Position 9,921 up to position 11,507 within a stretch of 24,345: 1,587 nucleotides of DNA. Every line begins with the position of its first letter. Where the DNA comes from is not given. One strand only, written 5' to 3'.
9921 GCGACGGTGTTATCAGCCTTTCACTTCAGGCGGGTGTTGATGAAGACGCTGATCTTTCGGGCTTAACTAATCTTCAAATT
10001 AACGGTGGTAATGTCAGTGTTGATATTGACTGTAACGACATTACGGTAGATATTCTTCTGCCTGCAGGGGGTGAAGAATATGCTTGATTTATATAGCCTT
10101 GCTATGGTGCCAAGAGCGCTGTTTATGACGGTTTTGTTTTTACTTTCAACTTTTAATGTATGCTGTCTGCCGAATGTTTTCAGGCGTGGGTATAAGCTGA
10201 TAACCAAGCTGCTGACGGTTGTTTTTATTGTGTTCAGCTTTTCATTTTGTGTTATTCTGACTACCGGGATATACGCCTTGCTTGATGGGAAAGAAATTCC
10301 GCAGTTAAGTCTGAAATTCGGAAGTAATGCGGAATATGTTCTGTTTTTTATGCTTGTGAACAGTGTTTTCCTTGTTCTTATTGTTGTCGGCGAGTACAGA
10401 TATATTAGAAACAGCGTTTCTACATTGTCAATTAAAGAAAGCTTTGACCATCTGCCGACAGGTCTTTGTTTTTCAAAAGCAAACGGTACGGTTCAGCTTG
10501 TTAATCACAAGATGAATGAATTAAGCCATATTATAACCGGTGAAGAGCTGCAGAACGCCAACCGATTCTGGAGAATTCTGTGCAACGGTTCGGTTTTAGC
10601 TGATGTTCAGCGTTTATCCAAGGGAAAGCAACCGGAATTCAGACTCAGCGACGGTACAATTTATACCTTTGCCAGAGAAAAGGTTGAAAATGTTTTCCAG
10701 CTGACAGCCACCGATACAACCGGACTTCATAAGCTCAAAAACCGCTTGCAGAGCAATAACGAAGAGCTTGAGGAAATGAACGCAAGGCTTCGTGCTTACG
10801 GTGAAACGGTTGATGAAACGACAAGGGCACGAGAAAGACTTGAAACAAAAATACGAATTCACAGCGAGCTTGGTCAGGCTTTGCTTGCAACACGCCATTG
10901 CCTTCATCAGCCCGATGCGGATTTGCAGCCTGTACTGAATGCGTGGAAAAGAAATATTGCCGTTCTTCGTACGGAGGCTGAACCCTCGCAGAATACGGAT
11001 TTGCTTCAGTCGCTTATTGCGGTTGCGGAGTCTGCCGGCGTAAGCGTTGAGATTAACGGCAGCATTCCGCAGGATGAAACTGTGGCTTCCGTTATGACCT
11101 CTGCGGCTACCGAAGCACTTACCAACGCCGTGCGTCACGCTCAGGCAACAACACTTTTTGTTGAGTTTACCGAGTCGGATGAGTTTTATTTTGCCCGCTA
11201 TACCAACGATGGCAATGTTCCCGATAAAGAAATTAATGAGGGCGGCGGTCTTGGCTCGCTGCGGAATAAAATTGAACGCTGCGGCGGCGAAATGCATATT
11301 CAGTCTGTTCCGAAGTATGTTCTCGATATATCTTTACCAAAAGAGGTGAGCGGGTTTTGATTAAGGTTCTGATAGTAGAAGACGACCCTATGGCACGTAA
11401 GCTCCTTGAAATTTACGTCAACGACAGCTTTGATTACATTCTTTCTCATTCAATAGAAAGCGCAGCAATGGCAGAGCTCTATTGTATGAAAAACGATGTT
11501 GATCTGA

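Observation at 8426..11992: Three-component sensor: a 7-8 TM pseudo-kinase paralogue coupled to a HisKA_3 kinase and a NarL-type regulator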

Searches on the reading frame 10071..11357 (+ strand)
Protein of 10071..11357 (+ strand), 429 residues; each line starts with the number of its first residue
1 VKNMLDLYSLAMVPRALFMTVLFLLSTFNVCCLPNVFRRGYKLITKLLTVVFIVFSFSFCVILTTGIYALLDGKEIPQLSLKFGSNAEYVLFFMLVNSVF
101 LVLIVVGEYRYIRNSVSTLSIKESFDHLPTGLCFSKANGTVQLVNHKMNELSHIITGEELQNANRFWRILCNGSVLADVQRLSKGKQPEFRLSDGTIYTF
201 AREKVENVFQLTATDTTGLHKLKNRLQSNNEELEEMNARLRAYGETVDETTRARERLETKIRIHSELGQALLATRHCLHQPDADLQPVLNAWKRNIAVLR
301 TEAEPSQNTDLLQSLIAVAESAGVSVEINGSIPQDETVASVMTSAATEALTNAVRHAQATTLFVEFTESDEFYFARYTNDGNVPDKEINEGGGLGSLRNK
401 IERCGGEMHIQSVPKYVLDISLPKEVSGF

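Call 3: search_protein_families(library=pfam, proteins=[window:10071-11357:+], max_evalue=1)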
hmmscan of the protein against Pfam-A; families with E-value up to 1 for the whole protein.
window:10071-11357:+ (429 aa): 7 families
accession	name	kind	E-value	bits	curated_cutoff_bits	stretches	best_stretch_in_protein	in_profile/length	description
PF13581.12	HATPase_c_2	-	0.014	15.9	27.4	1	335-383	25-77/127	Histidine kinase-like ATPase domain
PF07926.17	TPR_MLP1_2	-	0.024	15.1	36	1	198-259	38-99/129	TPR/MLP1/MLP2-like protein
PF02518.31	HATPase_c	-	0.13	13.1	26.4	1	345-415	9-100/111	Histidine kinase-, DNA gyrase B-, and HSP90-like ATPase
PF13874.11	Nup54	-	0.14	12.6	30.5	1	215-264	27-75/140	Nucleoporin complex subunit 54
PF16424.10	DUF5021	-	0.16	12.6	25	1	283-349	53-119/157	Domain of unknown function (DUF5021)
PF06009.19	Laminin_II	-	0.21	12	33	0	201-260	8-67/138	Laminin Domain II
PF08775.15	ParB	-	0.23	12.3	25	0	324-373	41-93/126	ParB family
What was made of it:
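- Pfam HATPase_c does not reach threshold on g2 (call 3).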

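Call 4: search_protein_families(library=ncbifam, proteins=[window:10071-11357:+], max_evalue=1)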
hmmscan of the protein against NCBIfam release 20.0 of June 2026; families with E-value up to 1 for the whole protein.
window:10071-11357:+ (429 aa): 5 families
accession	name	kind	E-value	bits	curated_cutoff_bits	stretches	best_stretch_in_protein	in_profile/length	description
NF008649.0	PRK11644.1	equivalog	6.3e-08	31.8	408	1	343-425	414-497/499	signal transduction histidine-protein kinase/phosphatase UhpB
NF052443.1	SensHisKinMctS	equivalog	1.1e-05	24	700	1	318-426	333-450/457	two-component system sensor histidine kinase MctS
NF008184.0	PRK10935.1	equivalog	0.031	12.9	553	1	347-414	477-547/565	nitrate/nitrite two-component system sensor histidine kinase NarQ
TIGR02332.1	HpaX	equivalog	0.089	11.9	615.4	1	42-116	4-80/412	4-hydroxyphenylacetate permease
NF047322.1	HK_morpho_MacS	equivalog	0.25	10.5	300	1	303-361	237-296/367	MacS family sensor histidine kinase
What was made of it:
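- Closest known: UhpC-UhpB-UhpA of Escherichia coli. Same: UhpB is the best NCBIfam hit of g2 (E 6e-8 over the C-terminal 85 residues; call 4).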

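Call 11: search_solved_structures(query=window:10080-11357:+, max_evalue=10, show_alignments=3)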
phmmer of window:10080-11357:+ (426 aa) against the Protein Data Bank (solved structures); distinct sequences matched with E-value up to 10: 25.
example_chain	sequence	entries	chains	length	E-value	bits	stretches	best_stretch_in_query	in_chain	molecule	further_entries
8sbm_A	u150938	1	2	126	8.5e-09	38.4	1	321-412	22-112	GAF domain-containing protein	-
3zxo_A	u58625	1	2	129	4e-08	36.2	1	321-411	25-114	REDOX SENSOR HISTIDINE KINASE RESPONSE REGULATOR DEVS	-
3zxq_A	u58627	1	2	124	4e-06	29.6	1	321-412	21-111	HYPOXIA SENSOR HISTIDINE KINASE RESPONSE REGULATOR DOST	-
7ssj_A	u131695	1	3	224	2.3e-05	27.1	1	215-420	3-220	Sensor histidine kinase DesK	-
3ehh_A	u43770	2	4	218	0.00014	24.5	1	229-420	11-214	Sensor kinase (YocF protein)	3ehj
3gig_A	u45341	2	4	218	0.00014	24.4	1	328-420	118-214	Sensor histidine kinase desK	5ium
3ehg_A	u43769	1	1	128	0.00015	24.3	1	337-420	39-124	Sensor kinase (YocF protein)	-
3gie_A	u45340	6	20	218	0.00022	23.8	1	336-420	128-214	Sensor histidine kinase desK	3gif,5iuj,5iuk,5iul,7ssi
4gt8_A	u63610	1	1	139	0.00027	23.6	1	343-413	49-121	Sensor protein vraS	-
3ehf_A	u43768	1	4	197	0.0004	23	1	337-420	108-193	Sensor kinase (YocF protein)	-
6u8y_C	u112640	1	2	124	0.069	15.6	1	12-79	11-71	Monovalent cation/H+ antiporter subunit G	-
5fuc_A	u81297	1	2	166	0.63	12.5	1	187-251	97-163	INTERLEUKIN-6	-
4j4l_C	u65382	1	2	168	0.64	12.4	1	187-251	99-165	Interleukin-6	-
4cni_C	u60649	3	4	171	0.67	12.4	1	187-251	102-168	INTERLEUKIN-6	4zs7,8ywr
7nxz_AAA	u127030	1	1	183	0.78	12.2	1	187-251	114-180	Interleukin-6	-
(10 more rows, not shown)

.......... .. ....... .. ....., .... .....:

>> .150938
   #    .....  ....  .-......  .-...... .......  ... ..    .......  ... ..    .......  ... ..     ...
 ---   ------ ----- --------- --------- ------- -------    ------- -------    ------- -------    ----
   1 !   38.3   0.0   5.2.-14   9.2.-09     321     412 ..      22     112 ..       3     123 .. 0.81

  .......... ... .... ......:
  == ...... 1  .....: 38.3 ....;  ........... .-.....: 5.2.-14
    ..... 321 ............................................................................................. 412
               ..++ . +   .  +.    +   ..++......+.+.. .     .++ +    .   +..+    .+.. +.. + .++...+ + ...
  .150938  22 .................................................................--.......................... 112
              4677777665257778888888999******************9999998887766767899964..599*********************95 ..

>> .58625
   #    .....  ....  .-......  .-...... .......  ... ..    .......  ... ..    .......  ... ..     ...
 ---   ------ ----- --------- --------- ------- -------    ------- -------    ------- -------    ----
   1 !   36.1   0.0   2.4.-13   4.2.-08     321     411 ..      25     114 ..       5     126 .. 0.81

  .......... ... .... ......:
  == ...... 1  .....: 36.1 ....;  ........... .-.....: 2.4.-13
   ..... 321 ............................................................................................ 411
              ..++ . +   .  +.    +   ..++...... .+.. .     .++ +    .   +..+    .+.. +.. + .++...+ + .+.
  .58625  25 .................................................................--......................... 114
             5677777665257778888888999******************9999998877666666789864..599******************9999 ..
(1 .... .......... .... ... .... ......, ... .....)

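Call 15: find_homologous_proteins(query=window:10080-11357:+, max_evalue=0.001)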
Query window:10080-11357:+ (426 aa): 509 proteins with E <= 0.001 among 8000 candidates; the best 120 are listed.
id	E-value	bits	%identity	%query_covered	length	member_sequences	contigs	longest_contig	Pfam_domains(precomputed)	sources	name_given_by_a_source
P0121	2.3e-274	928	98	100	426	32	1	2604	-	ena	-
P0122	4.0e-206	703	73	100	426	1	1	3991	-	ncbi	-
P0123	5.3e-192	656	69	100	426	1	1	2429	-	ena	-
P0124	3.9e-191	654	69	100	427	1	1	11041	-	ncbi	-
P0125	9.4e-189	646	68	100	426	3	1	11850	-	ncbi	-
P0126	2.0e-188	645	69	100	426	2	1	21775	-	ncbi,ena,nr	ncbi:MAG: hypothetical protein IIW48_11270 [Clostridia bacterium]|nr:hypothetical protein [Clostridi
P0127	4.7e-188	643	68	100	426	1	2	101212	-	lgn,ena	-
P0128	2.7e-186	638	67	100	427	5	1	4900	-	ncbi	-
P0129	5.5e-186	637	67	100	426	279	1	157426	-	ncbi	-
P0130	7.4e-185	633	67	100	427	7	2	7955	-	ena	-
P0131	3.4e-184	631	66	100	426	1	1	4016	-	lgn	-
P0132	6.5e-182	623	67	97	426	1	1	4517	-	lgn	-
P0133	3.1e-181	621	66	100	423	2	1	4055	-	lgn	-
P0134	3.2e-181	621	66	100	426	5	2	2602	-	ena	-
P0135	8.6e-181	620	66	100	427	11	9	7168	-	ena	-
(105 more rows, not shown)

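Call 45: predict_structure(alignment_id=A2)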
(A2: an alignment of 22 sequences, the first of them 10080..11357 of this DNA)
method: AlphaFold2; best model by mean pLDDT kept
length: 426 residues; sequences in the alignment: 22
mean_pLDDT: 81.5   pTM: 0.38
mean pLDDT of the five models: 81.5, 79.9, 78.6, 77.3, 75.2
residues with pLDDT >= 90: 99; 70-90: 263; 50-70: 59; < 50: 5
segments of 3 or more residues with pLDDT < 50: 424-426
pLDDT, mean of each block of 10 residues (from residue 1): 83 90 89 80 88 91 89 88 88 90 80 63 83 87 91 88 90 89 91 93 90 90 90 77 63 66 70 73 76 65 58 75 83 79 81 81 87 87 69 80 83 85 54
secondary structure, 60 per line:
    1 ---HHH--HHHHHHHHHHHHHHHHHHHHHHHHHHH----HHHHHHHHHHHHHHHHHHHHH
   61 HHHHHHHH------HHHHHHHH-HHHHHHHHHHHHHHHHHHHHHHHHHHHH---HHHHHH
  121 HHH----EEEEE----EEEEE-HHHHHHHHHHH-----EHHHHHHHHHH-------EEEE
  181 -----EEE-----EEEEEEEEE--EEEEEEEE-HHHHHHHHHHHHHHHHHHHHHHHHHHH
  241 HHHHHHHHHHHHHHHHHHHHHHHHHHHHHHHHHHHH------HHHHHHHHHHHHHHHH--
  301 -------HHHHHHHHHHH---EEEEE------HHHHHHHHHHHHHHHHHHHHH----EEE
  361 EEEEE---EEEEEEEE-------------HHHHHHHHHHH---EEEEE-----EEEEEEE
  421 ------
elements in order: H9-35 H40-68 H75-82 H84-111 H115-123 E128-132 E137-141 H143-153 H160-169 E177-180 E186-188 E194-202 E205-212 H214-276 H283-298 H308-318 E322-326 H333-353 E358-365 E369-376 H390-400 E404-408 E414-420
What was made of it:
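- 10080..11360 (+): g2: 426-aa DesK-like (HisKA_3-class) sensor kinase with 3 TM segments, PAS, DHp and CA. AF2 pLDDT 81.5 (call 45).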

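Call 78: fold_search(model_id=the predicted structure, library=pdb)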
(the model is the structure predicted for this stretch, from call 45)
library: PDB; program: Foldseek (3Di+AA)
matches with E <= 10: 996; with E <= 0.001: 182
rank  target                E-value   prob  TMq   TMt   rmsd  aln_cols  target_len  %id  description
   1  4gcz_A                7.9e-11  1.00  0.23  0.25  22.0       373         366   17  Structure of a blue-light photoreceptor (released 2013-06-19)
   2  8a52_A                2.8e-10  1.00  0.23  0.26  26.6       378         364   16  Crystal structure of a chimeric LOV-Histidine kinase SB2F1 (asymmetrical variant, trigonal form with long c-axis) (released 2023-12-27)
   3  8a7h_A                4.5e-10  1.00  0.25  0.29  26.3       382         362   16  Crystal structure of a chimeric LOV-Histidine kinase SB2F1-I66R mutant (light state; asymmetrical variant, trigonal fo (released 2024-01-10)
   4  4gcz_B                5.6e-10  1.00  0.23  0.25  16.2       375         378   17  Structure of a blue-light photoreceptor (released 2013-06-19)
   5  9a5d_A                5.9e-10  1.00  0.21  0.15  23.9       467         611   13  Integrative model of WALK-YYCH by crosslinking MS and deep learning (released 2024-09-18)
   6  7ssj_D                1.1e-09  1.00  0.26  0.49  17.2       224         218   20  Crystal structure of the DesK-DesR complex in the phosphatase state (released 2022-11-16)
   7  5iuj_B                1.4e-09  1.00  0.25  0.47  20.2       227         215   20  Crystal structure of the DesK-DesR complex in the phosphotransfer state with low Mg2+ (20 mM) (released 2016-12-21)
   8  5iuj_A                1.5e-09  1.00  0.28  0.52  17.6       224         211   20  Crystal structure of the DesK-DesR complex in the phosphotransfer state with low Mg2+ (20 mM) (released 2016-12-21)
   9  7ssj_C                1.5e-09  1.00  0.26  0.48  17.1       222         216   21  Crystal structure of the DesK-DesR complex in the phosphatase state (released 2022-11-16)
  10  5iuj_E                1.9e-09  1.00  0.25  0.47  18.9       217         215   21  Crystal structure of the DesK-DesR complex in the phosphotransfer state with low Mg2+ (20 mM) (released 2016-12-21)
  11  5iuj_D                2.1e-09  1.00  0.28  0.52  17.3       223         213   20  Crystal structure of the DesK-DesR complex in the phosphotransfer state with low Mg2+ (20 mM) (released 2016-12-21)
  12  8a7f_A                2.2e-09  1.00  0.25  0.29  26.1       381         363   16  Crystal structure of a chimeric LOV-Histidine kinase SB2F1-I66R mutant (asymmetrical variant, trigonal form with long  (released 2024-01-10)
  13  8a7f_B                2.3e-09  1.00  0.24  0.27  26.8       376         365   16  Crystal structure of a chimeric LOV-Histidine kinase SB2F1-I66R mutant (asymmetrical variant, trigonal form with long  (released 2024-01-10)
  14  5iuk_B                2.5e-09  1.00  0.25  0.48  19.8       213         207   22  Crystal structure of the DesK-DesR complex in the phosphotransfer state with high Mg2+ (150 mM) (released 2016-12-21)
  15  7ssj_A                2.9e-09  1.00  0.26  0.48  17.5       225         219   20  Crystal structure of the DesK-DesR complex in the phosphatase state (released 2022-11-16)
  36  3ehg                  6.9e-08  1.00  0.25  0.77   2.7       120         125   22  Crystal structure of the ATP-binding domain of DesK in complex with ATP (released 2009-09-15)
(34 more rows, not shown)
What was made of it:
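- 10080..11360 (+): Foldseek hits DesK and YF1 (call 78).
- The g2 CA model superposes on ATP-bound DesK-CA (3ehg, TM 0.77, rmsd 2.7; call 78).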

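Call 80: search_solved_structures(query=A2, max_evalue=0.001, show_alignments=5)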
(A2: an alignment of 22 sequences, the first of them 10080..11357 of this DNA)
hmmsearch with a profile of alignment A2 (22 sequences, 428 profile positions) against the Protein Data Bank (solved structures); distinct sequences matched with E-value up to 0.001: 10.
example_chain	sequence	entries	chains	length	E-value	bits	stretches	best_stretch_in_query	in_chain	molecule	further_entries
8sbm_A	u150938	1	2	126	8.4e-11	44.8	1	342-412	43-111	GAF domain-containing protein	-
3zxo_A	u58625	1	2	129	1.1e-10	44.5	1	342-412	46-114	REDOX SENSOR HISTIDINE KINASE RESPONSE REGULATOR DEVS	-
3zxq_A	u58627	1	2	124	3.7e-10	42.7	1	342-412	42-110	HYPOXIA SENSOR HISTIDINE KINASE RESPONSE REGULATOR DOST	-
7ssj_A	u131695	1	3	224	1.4e-09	40.7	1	229-423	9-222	Sensor histidine kinase DesK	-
3ehg_A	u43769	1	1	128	2.4e-09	40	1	329-423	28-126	Sensor kinase (YocF protein)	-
3gig_A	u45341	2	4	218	5.1e-09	38.9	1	232-423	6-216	Sensor histidine kinase desK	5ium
3ehf_A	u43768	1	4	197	5.7e-09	38.8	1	327-423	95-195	Sensor kinase (YocF protein)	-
3gie_A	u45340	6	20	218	7.6e-09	38.4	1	313-423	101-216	Sensor histidine kinase desK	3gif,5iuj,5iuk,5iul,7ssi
3ehh_A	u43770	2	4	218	7.7e-09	38.3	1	313-423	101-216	Sensor kinase (YocF protein)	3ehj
4gt8_A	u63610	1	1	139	3.1e-06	29.8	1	335-421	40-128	Sensor protein vraS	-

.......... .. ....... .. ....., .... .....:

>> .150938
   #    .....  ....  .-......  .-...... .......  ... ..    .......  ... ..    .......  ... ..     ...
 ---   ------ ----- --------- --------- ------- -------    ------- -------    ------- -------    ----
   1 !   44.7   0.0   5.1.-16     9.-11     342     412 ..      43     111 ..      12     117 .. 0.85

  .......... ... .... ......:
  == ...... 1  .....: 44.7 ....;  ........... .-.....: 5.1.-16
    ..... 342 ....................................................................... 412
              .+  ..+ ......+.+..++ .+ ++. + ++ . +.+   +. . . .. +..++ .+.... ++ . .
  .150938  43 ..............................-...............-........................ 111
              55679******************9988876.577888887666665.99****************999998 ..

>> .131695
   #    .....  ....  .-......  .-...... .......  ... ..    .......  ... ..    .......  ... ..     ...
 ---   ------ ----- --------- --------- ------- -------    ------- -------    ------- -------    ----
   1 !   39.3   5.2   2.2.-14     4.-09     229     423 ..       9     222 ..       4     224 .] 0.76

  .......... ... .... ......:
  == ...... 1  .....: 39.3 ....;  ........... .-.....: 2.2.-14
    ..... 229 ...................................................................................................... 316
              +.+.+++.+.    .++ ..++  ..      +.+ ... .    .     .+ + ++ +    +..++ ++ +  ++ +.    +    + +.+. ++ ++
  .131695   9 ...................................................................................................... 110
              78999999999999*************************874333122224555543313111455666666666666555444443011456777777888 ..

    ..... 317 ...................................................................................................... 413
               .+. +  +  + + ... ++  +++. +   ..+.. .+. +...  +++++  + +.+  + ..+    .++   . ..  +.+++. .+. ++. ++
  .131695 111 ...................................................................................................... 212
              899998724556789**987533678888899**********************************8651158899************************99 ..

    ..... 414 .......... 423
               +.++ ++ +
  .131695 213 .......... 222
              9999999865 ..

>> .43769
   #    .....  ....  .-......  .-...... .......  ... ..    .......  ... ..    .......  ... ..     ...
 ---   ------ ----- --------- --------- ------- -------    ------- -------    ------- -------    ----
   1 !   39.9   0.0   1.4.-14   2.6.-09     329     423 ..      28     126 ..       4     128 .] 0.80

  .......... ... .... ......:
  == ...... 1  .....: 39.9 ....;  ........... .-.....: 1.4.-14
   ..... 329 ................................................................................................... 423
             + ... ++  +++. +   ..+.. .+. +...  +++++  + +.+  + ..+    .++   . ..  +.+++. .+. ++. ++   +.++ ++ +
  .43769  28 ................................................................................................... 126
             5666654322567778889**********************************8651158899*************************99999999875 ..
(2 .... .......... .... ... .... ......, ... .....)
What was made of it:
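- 10080..11360 (+): PDB profile hits DevS, DosT, DesK and VraS at E 1e-11 to 3e-6 (call 80).
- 10860..10862 (+): His261 codon (CAC), the g2 phospho-acceptor. Aligned to the H-box His of DesK ('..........') (call 80).
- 11124..11126 (+): g2 N-box Asn349 (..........). Aligned to the N box of DevS and DesK (call 80).
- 11205..11213 (+): g2 atypical G1 box N376-D377-G378. N376 aligns with the G1 Asp of DesK, DevS and DosT (calls 11, 80).
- On HisKA_3-class (DesK/NarX/LiaS-like) sensor kinase (g2): The PDB profile alignment to DesK covers both DHp and CA (E 1.4e-9; call 80). They align to DevS and DesK (call 80). N376 stands at the Asp position of DesK (DDG), DevS (DNG) and DosT (DDG) (calls 11, 80).
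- N376 aligns with the conserved G1 Asp of DesK, DevS and DosT (calls 11, 80).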
